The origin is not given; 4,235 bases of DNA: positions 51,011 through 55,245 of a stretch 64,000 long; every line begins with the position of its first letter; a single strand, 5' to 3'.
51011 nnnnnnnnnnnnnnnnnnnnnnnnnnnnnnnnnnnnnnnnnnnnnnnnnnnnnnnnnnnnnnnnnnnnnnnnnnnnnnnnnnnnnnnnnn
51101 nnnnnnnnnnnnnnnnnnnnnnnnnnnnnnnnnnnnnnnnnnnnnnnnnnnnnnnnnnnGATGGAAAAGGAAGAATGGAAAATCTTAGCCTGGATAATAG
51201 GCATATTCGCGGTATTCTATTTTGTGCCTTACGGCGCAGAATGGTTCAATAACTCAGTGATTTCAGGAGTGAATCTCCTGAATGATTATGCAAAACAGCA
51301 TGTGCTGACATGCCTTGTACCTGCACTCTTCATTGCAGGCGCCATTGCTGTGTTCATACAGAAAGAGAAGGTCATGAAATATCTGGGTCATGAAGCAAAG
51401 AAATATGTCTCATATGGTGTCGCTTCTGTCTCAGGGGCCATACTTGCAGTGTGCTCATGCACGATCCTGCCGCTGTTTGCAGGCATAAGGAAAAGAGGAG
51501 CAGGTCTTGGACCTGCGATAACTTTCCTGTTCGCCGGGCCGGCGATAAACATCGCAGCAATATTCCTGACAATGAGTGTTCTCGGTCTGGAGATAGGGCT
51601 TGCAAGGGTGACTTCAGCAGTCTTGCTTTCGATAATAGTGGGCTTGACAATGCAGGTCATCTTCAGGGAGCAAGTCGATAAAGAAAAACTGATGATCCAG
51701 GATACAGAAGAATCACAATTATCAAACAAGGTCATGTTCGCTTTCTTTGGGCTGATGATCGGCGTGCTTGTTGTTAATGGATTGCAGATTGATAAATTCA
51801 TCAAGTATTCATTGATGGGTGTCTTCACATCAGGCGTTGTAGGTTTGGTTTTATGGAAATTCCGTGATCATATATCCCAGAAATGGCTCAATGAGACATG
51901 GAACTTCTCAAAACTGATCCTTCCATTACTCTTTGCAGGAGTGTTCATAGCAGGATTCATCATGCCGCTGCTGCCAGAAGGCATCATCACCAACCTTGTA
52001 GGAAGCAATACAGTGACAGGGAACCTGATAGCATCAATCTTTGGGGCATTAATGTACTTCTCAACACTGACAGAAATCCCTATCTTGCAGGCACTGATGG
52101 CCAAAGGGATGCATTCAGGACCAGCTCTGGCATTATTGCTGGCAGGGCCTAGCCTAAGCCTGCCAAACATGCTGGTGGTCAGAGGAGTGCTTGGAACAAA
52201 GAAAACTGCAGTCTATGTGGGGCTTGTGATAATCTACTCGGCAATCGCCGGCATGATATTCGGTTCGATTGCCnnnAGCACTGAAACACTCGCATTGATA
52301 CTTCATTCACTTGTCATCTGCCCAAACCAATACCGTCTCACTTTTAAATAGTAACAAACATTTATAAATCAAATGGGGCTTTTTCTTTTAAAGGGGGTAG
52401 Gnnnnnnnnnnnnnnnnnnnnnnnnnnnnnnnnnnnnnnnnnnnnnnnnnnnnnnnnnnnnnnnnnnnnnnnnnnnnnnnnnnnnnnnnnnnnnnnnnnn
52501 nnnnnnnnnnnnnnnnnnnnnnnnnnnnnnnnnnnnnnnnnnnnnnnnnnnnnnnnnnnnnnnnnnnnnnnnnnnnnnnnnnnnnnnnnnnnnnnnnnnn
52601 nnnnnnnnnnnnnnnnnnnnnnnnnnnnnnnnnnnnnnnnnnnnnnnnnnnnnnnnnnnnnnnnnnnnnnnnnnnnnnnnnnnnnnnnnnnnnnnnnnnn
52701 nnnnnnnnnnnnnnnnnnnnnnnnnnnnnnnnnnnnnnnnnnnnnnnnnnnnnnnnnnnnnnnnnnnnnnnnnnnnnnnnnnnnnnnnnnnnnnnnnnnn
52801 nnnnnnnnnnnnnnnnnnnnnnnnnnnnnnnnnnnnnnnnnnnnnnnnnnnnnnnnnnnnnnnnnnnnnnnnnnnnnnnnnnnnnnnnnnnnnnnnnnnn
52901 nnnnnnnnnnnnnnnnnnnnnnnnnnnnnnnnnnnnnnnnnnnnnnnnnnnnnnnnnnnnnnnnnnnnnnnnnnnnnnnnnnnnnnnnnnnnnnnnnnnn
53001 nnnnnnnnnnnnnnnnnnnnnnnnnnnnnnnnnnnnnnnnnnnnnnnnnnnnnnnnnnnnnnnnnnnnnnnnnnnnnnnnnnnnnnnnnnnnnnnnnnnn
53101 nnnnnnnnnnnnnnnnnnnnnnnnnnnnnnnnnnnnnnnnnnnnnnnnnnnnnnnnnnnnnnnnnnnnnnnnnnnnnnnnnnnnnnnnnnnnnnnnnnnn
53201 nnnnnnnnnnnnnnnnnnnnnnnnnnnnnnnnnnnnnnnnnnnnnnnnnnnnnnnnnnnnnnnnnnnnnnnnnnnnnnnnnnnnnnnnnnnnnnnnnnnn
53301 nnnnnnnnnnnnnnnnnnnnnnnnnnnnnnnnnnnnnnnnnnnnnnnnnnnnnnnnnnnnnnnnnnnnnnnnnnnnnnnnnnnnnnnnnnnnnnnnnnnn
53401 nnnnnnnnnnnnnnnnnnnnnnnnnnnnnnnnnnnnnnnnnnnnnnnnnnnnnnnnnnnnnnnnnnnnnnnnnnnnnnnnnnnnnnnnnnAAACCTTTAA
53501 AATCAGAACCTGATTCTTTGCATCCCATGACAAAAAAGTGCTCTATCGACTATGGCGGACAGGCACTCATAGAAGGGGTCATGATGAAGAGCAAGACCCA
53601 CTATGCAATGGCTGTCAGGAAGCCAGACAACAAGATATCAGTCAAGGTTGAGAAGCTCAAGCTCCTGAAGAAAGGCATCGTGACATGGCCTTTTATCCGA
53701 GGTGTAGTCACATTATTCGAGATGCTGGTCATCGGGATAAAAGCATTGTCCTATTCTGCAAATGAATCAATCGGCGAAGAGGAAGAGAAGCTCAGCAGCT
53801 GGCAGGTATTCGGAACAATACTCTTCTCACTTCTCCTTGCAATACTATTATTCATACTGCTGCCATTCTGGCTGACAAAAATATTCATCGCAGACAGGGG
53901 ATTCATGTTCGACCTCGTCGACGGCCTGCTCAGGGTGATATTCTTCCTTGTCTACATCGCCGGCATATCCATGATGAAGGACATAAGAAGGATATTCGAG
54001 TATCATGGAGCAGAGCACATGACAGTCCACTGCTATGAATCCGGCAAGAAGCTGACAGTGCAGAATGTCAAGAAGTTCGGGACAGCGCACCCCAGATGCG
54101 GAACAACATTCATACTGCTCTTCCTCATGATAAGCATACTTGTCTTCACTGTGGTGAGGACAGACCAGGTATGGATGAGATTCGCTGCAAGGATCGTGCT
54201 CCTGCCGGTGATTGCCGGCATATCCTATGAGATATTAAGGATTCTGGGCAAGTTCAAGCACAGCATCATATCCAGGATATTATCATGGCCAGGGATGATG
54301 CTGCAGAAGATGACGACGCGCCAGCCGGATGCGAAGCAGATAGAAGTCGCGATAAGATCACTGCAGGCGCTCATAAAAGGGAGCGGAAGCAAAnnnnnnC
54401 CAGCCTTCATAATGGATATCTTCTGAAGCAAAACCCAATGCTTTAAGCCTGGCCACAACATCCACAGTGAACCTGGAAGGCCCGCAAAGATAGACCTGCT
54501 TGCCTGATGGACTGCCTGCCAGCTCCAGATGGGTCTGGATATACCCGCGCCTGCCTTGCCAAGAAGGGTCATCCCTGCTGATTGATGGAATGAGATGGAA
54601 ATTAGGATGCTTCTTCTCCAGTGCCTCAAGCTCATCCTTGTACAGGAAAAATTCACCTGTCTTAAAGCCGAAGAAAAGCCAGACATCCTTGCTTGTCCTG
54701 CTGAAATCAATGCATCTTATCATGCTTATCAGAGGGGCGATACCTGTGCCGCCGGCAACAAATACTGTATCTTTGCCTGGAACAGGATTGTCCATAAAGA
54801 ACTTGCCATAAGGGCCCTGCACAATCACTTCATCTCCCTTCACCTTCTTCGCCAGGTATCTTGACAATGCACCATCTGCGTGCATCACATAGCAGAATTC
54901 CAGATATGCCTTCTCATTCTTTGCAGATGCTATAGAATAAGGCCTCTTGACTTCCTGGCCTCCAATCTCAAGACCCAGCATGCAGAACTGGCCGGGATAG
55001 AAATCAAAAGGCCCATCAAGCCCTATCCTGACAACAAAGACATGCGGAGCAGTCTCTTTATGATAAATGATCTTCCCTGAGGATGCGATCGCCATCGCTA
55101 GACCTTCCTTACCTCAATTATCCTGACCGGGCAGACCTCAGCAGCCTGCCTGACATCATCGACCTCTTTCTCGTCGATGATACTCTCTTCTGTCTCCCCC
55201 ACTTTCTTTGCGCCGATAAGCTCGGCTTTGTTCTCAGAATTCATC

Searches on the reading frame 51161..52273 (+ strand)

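Call 17: search_protein_families(library=ncbifam, proteins=[window:51161-52273:+], max_evalue=1e-8)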
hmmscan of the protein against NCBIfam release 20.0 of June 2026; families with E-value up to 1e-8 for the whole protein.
window:51161-52273:+ (371 aa): 2 families
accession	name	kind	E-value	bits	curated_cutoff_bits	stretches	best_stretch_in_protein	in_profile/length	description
NF033936.1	CuZnOut_SO0444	equivalog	9.5e-35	120.4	300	1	55-367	15-309/351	SO_0444 family Cu/Zn efflux transporter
NF040736.1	efflux_SaoE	equivalog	3.2e-34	118.7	325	1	29-366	4-293/352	efflux transporter SaoE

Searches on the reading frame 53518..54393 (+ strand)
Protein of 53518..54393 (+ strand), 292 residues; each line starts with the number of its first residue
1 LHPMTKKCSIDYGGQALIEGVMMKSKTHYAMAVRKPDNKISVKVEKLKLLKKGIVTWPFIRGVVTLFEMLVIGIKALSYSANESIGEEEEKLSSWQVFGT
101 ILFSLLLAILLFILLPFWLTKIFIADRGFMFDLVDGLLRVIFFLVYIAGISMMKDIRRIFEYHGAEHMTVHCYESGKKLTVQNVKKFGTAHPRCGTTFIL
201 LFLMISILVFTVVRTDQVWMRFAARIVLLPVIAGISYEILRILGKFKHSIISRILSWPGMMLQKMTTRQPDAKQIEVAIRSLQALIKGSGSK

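Call 17: search_protein_families(library=ncbifam, proteins=[window:53518-54393:+], max_evalue=1e-8)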
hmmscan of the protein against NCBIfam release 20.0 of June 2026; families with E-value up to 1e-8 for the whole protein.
window:53518-54393:+ (292 aa): 0 families

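Call 47: search_protein_families(library=pfam, proteins=[window:53518-54393:+], max_evalue=0.01)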
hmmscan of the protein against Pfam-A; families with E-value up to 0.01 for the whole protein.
window:53518-54393:+ (292 aa): 1 family
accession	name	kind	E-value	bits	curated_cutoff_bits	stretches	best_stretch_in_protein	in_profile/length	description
PF07136.16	DUF1385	-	5.8e-91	304.3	22.1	1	57-286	1-225/227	Protein of unknown function (DUF1385)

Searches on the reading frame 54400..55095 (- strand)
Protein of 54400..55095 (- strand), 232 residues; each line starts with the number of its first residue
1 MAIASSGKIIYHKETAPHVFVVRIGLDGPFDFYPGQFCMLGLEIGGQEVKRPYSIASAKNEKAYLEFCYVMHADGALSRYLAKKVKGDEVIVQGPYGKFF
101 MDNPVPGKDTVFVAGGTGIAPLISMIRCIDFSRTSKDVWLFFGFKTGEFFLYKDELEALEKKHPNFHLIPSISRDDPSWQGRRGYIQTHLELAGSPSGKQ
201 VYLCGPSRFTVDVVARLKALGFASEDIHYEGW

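Call 47: search_protein_families(library=pfam, proteins=[window:54400-55095:-], max_evalue=0.01)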
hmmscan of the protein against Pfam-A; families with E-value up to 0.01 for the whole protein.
window:54400-55095:- (232 aa): 3 families
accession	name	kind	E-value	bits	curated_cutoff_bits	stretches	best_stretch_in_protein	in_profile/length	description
PF00175.26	NAD_binding_1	-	1.8e-23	83.7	22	1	112-212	1-106/109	Oxidoreductase NAD-binding domain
PF00970.30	FAD_binding_6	-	3.6e-11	43.7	21.1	1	15-99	10-97/99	Oxidoreductase FAD-binding domain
PF08021.17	FAD_binding_9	-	0.0035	18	23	1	47-98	67-119/120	Siderophore-interacting FAD-binding domain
